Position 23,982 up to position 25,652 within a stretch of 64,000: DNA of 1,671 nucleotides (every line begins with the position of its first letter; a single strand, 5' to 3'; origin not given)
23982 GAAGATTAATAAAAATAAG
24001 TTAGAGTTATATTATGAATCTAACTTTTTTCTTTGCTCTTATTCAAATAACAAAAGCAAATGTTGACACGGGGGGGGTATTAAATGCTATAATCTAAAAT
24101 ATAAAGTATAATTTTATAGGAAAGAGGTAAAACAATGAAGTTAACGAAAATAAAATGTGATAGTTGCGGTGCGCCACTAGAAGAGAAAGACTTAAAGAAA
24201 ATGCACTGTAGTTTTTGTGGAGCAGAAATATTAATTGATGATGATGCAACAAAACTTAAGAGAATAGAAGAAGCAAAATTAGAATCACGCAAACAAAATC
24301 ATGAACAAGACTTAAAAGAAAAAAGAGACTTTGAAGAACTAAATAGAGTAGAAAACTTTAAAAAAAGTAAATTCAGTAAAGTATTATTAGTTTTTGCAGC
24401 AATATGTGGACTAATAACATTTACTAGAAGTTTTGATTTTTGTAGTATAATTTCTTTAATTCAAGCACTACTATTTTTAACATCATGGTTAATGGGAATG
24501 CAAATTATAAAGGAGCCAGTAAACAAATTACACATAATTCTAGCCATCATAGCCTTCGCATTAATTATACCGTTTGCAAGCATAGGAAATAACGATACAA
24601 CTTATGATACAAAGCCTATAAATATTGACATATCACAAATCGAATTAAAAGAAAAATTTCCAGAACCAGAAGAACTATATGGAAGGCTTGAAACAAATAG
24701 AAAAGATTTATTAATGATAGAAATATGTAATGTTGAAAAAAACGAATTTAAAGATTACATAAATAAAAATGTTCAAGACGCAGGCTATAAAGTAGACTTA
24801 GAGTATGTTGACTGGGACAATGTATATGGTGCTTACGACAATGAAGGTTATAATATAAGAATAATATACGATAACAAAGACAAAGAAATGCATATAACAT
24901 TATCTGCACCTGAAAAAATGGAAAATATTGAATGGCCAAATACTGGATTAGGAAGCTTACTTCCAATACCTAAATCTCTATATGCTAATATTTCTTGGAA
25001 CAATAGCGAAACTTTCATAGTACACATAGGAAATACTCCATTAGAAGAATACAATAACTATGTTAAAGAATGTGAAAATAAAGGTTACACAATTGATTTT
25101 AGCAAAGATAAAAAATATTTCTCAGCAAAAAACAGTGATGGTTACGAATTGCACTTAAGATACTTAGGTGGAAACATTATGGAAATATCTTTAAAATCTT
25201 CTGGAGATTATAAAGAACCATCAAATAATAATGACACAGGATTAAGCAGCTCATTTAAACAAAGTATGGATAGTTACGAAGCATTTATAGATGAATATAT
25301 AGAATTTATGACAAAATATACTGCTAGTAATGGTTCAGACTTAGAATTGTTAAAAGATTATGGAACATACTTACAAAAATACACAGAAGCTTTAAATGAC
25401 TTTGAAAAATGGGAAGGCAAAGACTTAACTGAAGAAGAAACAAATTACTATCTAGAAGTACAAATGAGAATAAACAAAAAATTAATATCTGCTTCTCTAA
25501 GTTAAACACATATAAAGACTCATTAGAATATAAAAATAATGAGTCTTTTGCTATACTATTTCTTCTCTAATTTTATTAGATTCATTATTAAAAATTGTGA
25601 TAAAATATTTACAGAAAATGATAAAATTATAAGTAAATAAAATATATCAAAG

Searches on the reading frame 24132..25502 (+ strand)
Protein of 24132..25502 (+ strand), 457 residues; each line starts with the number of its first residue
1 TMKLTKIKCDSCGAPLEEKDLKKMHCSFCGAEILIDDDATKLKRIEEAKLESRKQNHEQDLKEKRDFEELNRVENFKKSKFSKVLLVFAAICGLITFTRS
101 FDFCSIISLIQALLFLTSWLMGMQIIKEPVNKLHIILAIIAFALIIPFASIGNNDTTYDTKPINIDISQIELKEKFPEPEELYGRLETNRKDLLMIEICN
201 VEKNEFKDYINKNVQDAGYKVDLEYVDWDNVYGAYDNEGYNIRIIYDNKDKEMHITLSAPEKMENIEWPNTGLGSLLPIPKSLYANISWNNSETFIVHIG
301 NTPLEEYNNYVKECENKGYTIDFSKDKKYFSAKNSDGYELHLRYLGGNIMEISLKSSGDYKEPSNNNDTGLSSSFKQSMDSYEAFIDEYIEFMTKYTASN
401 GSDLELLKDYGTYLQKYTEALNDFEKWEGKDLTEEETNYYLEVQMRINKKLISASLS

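Call 68: search_protein_families(library=pfam, proteins=[window:24132-25502:+], max_evalue=0.0001)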
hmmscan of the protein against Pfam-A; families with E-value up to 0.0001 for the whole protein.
window:24132-25502:+ (457 aa): 1 family
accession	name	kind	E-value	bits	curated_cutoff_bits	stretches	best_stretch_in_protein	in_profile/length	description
PF20234.3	DUF6591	-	7.7e-76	255.3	27.1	3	363-454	135-227/228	Family of unknown function (DUF6591)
